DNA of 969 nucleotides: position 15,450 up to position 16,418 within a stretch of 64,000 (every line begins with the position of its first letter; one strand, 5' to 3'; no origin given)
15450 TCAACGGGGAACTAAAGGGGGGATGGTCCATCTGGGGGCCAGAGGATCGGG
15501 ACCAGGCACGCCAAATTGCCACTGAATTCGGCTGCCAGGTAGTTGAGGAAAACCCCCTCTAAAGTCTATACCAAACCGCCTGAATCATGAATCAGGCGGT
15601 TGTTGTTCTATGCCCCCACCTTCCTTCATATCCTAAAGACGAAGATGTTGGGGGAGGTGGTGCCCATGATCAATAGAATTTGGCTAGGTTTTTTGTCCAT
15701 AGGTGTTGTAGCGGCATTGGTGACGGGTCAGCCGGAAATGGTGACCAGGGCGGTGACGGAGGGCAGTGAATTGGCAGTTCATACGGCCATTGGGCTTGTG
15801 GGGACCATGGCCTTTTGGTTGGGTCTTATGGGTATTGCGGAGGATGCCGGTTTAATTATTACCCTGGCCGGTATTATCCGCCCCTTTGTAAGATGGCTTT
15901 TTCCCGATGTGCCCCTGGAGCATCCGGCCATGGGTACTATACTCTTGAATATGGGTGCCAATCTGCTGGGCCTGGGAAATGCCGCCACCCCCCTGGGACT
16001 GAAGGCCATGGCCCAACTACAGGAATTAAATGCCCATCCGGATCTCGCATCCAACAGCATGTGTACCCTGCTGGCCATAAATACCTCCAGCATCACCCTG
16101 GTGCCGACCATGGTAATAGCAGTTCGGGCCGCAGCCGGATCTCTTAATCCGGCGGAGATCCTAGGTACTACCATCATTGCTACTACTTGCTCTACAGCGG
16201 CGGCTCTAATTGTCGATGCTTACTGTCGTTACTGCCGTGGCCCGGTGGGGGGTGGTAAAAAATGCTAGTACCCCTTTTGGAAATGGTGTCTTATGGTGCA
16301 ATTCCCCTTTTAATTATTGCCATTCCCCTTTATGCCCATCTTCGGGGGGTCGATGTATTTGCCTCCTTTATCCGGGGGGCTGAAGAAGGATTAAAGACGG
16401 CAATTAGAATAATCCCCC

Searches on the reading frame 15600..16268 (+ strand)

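Call 65: search_protein_families(library=pfam, proteins=[window:15600-16268:+], max_evalue=0.00001)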
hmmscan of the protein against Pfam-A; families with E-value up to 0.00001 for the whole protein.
window:15600-16268:+ (222 aa): 1 family
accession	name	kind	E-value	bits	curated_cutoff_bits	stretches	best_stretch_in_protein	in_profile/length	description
PF07670.19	Gate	-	9.2e-13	49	29.6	1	64-174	2-100/104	Nucleoside recognition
